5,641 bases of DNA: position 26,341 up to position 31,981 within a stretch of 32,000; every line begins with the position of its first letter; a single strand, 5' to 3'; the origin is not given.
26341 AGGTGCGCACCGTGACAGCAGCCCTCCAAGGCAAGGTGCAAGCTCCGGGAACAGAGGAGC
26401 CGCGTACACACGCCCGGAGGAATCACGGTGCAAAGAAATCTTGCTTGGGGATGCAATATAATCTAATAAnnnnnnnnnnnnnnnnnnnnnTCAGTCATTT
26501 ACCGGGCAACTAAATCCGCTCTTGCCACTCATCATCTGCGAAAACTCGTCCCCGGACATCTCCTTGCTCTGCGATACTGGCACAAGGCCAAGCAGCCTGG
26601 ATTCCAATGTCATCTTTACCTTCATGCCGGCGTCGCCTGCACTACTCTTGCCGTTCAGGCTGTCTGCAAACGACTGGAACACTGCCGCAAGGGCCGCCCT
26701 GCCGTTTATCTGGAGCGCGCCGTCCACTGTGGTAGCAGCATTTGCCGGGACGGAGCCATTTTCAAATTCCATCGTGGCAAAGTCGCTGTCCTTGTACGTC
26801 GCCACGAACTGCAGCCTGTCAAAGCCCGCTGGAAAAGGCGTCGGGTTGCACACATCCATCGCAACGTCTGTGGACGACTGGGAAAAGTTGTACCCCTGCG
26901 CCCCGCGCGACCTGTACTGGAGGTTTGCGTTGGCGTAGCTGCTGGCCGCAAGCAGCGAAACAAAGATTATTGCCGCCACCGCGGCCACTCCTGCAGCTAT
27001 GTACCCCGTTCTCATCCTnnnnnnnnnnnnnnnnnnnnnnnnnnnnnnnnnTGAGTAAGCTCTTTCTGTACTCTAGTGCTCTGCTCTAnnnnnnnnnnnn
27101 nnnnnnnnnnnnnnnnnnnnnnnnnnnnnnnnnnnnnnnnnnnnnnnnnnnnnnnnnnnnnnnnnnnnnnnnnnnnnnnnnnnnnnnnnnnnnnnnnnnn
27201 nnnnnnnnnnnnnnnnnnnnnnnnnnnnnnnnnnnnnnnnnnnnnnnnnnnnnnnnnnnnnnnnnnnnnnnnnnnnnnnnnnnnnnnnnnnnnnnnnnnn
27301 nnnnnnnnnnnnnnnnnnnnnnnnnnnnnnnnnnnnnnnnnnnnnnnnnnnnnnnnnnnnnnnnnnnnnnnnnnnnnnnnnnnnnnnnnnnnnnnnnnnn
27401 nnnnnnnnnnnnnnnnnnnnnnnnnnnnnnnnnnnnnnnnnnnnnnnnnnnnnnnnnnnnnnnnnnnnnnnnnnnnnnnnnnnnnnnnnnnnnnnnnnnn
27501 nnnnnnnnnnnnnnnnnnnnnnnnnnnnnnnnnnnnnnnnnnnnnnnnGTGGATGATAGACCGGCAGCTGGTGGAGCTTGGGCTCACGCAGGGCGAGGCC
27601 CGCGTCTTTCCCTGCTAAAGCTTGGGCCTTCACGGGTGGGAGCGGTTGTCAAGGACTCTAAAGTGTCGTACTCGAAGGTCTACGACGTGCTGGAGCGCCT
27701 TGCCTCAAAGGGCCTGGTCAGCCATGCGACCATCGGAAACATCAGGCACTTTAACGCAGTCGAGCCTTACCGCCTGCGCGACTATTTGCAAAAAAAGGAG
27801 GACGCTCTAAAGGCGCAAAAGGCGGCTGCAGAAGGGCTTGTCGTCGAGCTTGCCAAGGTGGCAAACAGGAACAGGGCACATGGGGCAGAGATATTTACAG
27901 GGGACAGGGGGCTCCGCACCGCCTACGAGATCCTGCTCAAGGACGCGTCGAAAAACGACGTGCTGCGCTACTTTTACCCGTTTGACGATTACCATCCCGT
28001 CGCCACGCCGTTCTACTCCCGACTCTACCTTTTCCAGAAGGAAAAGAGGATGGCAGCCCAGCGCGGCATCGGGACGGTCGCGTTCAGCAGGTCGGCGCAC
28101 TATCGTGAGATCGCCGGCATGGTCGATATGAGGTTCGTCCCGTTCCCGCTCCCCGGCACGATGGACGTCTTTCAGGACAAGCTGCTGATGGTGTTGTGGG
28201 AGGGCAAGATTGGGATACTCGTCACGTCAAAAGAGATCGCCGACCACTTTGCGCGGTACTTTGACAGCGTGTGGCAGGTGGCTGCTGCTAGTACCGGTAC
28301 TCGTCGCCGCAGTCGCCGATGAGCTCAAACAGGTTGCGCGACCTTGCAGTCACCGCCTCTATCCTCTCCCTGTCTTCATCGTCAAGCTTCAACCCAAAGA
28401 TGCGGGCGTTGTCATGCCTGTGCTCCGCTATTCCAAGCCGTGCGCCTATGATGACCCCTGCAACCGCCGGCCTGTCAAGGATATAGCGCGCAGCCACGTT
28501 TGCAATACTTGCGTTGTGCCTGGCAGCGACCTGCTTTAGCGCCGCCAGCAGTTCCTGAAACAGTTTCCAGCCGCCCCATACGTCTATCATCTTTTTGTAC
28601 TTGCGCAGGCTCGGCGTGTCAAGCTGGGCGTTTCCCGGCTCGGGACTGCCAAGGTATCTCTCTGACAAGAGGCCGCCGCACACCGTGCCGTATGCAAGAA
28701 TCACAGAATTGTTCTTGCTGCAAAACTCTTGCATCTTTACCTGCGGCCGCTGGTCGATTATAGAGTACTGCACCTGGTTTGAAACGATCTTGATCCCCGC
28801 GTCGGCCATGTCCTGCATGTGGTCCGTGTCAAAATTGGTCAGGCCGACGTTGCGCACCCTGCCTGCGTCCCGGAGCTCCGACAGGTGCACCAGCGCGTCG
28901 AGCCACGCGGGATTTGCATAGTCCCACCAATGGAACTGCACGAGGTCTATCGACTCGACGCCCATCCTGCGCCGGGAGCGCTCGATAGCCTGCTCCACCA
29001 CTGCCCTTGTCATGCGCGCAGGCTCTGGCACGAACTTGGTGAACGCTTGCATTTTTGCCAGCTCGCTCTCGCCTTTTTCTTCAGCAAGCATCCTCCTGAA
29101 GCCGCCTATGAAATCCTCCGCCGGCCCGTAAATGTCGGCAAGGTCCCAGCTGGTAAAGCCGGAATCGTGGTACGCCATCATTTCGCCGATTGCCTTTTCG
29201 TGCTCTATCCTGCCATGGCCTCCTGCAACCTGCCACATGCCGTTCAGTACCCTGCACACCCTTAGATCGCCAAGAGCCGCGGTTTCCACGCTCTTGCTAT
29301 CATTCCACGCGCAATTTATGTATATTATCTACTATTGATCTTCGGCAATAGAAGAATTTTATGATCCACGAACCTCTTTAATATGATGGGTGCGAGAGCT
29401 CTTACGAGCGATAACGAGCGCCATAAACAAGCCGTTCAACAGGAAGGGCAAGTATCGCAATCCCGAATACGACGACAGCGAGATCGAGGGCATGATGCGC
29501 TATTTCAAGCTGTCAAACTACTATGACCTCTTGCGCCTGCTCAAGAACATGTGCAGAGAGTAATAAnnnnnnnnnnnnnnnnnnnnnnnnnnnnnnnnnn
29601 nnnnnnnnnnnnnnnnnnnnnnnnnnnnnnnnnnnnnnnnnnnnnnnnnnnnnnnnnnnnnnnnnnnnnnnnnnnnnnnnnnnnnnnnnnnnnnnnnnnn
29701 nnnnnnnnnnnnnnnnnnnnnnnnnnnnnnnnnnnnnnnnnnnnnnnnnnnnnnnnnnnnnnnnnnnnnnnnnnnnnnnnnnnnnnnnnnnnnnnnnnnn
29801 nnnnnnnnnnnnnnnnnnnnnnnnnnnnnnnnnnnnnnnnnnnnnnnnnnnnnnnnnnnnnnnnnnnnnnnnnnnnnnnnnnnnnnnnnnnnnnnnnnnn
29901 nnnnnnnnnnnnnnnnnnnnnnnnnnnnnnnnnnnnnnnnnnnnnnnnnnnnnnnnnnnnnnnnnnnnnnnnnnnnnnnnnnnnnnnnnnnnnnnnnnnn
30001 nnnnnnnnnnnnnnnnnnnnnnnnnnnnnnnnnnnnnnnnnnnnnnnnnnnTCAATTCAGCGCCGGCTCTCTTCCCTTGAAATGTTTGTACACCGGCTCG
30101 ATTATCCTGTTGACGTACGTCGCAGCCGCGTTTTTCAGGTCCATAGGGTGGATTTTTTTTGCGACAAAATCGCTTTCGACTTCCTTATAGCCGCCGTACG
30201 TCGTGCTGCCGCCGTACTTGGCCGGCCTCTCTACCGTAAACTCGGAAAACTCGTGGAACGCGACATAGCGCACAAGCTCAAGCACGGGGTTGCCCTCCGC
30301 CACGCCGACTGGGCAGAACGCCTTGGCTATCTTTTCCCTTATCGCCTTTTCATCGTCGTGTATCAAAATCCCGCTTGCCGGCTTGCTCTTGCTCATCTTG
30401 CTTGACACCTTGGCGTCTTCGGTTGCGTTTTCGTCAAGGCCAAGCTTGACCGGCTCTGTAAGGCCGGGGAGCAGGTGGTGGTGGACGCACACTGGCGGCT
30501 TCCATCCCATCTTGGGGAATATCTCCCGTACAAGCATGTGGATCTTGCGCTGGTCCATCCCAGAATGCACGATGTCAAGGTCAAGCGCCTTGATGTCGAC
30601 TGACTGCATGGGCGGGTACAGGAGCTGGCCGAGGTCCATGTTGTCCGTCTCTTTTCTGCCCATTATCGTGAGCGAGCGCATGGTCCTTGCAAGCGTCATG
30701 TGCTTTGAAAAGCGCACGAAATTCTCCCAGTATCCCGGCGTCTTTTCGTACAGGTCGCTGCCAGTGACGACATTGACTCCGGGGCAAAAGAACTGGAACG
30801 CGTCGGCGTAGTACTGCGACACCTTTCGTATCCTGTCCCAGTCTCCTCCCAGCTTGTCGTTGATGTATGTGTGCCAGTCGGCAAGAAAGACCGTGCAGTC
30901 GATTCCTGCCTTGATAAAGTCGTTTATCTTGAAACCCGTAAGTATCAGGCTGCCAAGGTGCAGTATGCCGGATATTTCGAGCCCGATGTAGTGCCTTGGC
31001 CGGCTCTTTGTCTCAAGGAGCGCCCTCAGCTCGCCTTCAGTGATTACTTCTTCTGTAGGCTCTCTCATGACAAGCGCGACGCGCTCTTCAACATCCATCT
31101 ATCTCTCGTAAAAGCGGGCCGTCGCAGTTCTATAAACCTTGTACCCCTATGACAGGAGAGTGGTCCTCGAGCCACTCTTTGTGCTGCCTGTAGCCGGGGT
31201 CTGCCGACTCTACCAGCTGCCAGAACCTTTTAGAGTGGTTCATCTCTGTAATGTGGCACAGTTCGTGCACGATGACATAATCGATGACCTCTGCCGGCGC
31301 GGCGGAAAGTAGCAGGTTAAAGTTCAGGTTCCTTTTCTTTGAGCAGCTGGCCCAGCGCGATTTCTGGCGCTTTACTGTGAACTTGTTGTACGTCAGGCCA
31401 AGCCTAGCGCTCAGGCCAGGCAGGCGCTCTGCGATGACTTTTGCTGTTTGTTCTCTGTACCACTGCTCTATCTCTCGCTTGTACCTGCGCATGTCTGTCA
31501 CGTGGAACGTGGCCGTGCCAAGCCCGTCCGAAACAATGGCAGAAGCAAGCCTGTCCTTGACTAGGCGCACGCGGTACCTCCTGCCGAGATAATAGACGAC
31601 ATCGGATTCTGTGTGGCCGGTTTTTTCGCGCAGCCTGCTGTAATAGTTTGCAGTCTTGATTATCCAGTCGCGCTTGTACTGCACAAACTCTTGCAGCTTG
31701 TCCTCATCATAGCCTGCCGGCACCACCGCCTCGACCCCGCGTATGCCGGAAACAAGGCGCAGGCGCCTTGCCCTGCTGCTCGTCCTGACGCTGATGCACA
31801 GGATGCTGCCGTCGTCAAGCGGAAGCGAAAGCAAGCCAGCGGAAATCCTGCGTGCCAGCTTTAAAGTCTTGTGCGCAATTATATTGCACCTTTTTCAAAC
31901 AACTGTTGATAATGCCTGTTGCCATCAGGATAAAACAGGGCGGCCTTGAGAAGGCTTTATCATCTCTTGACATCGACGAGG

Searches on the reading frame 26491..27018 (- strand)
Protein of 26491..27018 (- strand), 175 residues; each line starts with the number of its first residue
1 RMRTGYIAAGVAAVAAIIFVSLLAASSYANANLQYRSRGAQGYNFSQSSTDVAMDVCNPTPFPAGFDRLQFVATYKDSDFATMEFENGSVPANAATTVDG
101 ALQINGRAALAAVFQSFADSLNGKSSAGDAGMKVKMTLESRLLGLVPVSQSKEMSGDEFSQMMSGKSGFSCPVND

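Call 73: search_protein_families(library=pfam, proteins=[window:26491-27018:-], max_evalue=0.001)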
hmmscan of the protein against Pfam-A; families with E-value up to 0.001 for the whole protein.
window:26491-27018:- (175 aa): 1 family
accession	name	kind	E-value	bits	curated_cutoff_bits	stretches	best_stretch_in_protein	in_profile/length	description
PF03168.19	LEA_2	-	5.9e-05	23.9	25.4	1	55-144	3-88/98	Late embryogenesis abundant protein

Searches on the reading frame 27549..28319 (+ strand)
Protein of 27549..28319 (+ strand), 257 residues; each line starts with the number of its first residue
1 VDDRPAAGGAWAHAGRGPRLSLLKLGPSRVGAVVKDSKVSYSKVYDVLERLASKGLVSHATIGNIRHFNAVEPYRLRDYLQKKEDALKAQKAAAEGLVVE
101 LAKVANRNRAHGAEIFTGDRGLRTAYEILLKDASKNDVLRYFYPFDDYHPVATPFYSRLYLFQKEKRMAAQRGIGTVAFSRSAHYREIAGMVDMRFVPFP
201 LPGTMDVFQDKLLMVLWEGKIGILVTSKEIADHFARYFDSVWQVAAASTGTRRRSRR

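Call 73: search_protein_families(library=pfam, proteins=[window:27549-28319:+], max_evalue=0.001)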
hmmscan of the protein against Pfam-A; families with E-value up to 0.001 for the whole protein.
window:27549-28319:+ (257 aa): 1 family
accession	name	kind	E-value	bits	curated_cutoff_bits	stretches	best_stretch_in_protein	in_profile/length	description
PF01978.25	TrmB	-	2e-10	40.8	25.6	1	21-73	16-67/68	Sugar-specific transcriptional regulator TrmB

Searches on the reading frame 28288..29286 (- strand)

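Call 73: search_protein_families(library=pfam, proteins=[window:28288-29286:-], max_evalue=0.001)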
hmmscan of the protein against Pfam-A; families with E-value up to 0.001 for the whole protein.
window:28288-29286:- (332 aa): 1 family
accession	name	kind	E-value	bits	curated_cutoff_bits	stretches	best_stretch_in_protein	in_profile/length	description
PF00248.27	Aldo_ket_red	-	3e-62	210.8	24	1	14-312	3-289/291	Aldo/keto reductase family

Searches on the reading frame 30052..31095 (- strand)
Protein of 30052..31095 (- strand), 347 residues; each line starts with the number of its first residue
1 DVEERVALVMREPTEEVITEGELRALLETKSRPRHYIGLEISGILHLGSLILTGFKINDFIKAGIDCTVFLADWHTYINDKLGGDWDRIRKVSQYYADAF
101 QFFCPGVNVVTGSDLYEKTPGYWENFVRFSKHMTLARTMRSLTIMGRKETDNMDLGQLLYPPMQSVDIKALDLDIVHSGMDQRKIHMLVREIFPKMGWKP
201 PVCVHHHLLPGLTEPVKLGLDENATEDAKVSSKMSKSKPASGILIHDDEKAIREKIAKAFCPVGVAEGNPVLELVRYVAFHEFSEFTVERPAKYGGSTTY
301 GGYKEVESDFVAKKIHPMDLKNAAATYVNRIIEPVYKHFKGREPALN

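Call 73: search_protein_families(library=pfam, proteins=[window:30052-31095:-], max_evalue=0.001)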
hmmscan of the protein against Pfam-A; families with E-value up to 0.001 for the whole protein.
window:30052-31095:- (347 aa): 1 family
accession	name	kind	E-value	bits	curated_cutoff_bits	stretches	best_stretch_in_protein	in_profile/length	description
PF00579.31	tRNA-synt_1b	-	7.1e-39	134.3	21.1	1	31-331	4-290/292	tRNA synthetases class I (W and Y)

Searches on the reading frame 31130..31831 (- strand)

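Call 73: search_protein_families(library=pfam, proteins=[window:31130-31831:-], max_evalue=0.001)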
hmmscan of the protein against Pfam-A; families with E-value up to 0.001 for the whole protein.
window:31130-31831:- (233 aa): 2 families
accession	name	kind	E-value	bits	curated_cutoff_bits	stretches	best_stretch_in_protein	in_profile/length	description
PF01863.23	YgjP-like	-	5.4e-56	190.3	26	1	31-224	11-207/207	YgjP-like, metallopeptidase domain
PF08325.16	WLM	-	0.00024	21.7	26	1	179-208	79-108/190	WLM domain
